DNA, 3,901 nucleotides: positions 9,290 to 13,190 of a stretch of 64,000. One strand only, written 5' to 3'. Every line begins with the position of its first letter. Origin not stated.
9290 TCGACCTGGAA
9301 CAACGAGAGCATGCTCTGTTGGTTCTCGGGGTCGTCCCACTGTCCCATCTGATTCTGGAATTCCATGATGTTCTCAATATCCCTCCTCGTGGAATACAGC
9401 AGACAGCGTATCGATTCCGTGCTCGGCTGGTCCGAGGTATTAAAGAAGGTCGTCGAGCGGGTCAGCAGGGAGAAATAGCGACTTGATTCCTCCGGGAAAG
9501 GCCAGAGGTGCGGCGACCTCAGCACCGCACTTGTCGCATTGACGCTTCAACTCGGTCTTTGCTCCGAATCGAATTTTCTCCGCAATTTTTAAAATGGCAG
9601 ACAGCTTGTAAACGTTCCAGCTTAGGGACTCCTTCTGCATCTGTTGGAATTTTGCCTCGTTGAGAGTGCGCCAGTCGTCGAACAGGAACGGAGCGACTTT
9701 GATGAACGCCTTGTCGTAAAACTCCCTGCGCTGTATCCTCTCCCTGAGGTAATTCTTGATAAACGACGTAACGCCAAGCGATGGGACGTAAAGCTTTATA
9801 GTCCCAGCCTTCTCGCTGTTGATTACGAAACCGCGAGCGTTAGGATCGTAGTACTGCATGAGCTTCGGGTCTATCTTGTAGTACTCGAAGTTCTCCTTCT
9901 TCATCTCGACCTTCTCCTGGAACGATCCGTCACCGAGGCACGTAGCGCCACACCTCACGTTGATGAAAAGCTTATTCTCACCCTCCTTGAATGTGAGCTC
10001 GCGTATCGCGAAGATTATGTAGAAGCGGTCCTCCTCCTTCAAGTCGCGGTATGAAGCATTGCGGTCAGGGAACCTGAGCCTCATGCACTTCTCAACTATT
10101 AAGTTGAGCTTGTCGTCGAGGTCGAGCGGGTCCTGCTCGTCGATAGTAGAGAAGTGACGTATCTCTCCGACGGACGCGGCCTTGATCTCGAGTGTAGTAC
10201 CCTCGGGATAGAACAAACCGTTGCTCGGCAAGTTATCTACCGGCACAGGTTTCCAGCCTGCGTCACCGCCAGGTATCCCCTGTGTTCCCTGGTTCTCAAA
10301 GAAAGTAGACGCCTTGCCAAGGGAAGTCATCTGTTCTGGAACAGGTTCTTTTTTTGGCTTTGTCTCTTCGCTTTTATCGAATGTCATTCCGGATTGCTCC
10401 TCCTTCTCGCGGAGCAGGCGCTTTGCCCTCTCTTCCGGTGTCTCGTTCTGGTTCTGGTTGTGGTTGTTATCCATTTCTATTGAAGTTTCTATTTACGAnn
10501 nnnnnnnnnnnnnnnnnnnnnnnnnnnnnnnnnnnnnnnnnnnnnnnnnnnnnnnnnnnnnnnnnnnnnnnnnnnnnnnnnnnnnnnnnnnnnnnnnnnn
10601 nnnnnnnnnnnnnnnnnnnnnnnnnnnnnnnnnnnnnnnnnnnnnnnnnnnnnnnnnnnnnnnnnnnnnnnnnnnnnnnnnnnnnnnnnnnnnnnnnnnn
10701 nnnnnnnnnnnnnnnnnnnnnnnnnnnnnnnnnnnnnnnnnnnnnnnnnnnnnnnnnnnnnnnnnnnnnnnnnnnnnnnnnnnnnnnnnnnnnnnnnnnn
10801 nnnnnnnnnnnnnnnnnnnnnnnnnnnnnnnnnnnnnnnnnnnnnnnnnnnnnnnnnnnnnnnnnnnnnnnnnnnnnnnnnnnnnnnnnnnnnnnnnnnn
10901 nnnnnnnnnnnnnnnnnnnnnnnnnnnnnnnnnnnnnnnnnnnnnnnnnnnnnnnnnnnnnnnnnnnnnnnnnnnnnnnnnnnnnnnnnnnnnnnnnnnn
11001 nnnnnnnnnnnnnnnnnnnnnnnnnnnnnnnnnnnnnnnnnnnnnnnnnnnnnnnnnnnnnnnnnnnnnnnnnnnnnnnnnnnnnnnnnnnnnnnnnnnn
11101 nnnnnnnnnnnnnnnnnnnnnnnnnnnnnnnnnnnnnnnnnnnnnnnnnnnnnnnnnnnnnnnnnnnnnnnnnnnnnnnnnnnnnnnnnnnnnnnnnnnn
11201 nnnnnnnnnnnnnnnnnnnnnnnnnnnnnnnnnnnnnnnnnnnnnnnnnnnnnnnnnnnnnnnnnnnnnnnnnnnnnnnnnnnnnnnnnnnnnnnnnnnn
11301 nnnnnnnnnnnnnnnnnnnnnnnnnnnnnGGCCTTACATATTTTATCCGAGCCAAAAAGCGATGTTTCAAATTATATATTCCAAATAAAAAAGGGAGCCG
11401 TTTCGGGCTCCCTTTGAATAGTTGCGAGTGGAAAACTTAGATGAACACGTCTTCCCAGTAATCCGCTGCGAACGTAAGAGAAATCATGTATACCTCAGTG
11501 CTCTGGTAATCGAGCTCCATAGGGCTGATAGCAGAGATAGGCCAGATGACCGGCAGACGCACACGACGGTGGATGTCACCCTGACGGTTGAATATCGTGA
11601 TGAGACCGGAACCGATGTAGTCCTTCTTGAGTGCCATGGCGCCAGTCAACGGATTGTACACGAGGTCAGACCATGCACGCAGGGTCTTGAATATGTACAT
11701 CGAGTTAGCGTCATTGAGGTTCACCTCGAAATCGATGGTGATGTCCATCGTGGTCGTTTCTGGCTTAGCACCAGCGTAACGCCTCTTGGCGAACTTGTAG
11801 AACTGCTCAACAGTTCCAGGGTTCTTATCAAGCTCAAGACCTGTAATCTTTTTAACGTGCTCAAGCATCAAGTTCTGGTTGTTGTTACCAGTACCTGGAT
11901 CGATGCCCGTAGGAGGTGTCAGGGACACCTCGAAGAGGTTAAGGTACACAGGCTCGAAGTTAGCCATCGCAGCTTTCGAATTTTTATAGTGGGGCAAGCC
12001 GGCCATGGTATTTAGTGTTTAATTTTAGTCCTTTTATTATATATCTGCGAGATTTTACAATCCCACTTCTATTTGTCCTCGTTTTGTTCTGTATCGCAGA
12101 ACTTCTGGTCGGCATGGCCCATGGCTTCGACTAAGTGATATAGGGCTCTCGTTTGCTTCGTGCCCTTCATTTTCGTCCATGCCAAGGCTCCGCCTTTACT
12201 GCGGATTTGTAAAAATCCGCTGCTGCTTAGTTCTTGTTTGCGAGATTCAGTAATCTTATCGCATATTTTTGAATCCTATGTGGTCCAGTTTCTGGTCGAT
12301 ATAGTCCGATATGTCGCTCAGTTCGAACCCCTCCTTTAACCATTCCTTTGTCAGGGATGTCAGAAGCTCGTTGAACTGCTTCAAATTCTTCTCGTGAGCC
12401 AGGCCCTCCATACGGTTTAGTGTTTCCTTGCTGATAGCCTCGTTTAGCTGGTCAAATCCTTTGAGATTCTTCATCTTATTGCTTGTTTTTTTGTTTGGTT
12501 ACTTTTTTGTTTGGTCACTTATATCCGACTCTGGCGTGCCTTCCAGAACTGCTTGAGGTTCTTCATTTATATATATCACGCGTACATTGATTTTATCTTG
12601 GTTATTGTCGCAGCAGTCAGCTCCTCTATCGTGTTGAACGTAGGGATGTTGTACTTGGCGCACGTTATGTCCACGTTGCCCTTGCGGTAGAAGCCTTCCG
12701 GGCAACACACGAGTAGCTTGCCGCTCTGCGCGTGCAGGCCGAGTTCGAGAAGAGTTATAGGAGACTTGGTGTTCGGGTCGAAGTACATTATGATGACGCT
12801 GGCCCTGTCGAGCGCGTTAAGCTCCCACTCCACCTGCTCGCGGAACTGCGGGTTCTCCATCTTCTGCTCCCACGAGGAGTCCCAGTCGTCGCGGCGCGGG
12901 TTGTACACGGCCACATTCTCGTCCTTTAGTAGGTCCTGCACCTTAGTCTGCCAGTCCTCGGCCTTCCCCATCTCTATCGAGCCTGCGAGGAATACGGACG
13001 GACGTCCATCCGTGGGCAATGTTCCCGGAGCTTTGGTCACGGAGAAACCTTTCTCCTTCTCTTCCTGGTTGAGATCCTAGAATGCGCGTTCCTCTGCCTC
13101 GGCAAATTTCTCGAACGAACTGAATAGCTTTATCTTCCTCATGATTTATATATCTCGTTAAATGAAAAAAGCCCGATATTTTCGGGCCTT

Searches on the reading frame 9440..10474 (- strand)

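Call 12: search_protein_families(library=pfam, proteins=[window:9440-10474:-], max_evalue=0.001)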
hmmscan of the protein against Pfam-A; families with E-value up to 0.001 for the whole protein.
window:9440-10474:- (344 aa): 0 families

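Call 13: search_protein_families(library=phrogs, proteins=[window:9440-10474:-], max_evalue=0.00001)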
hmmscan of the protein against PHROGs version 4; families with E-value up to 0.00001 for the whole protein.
window:9440-10474:- (344 aa): 1 family
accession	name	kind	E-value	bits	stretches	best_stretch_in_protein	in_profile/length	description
phrog_36717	-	unknown function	4.6e-30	106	1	72-335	44-324/334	-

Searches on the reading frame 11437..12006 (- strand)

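Call 59: search_protein_families(library=phrogs, proteins=[window:11437-12006:-], max_evalue=0.001)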
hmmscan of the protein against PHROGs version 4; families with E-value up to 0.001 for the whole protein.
window:11437-12006:- (189 aa): 4 families
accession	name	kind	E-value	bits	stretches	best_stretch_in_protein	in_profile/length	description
phrog_32623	-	unknown function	3.6e-31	109.4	1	4-185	3-181/185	-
phrog_45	-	tail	1.4e-09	38.6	1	64-185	137-253/350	tail tube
phrog_4542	-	tail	2.1e-06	28.3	1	9-185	15-179/214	tail tube protein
phrog_3629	-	tail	7.2e-05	23.1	1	89-179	109-201/313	tail tube protein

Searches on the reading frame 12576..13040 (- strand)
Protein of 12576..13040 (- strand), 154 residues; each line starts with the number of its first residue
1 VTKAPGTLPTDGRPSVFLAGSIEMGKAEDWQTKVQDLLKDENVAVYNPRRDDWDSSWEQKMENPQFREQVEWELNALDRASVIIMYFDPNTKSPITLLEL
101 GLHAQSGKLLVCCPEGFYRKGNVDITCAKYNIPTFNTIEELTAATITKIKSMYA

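Call 59: search_protein_families(library=phrogs, proteins=[window:12576-13040:-], max_evalue=0.001)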
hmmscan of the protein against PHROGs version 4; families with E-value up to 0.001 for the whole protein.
window:12576-13040:- (154 aa): 1 family
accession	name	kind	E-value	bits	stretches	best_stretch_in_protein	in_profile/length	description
phrog_30579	-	unknown function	2.2e-49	168.4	1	10-141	14-148/164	-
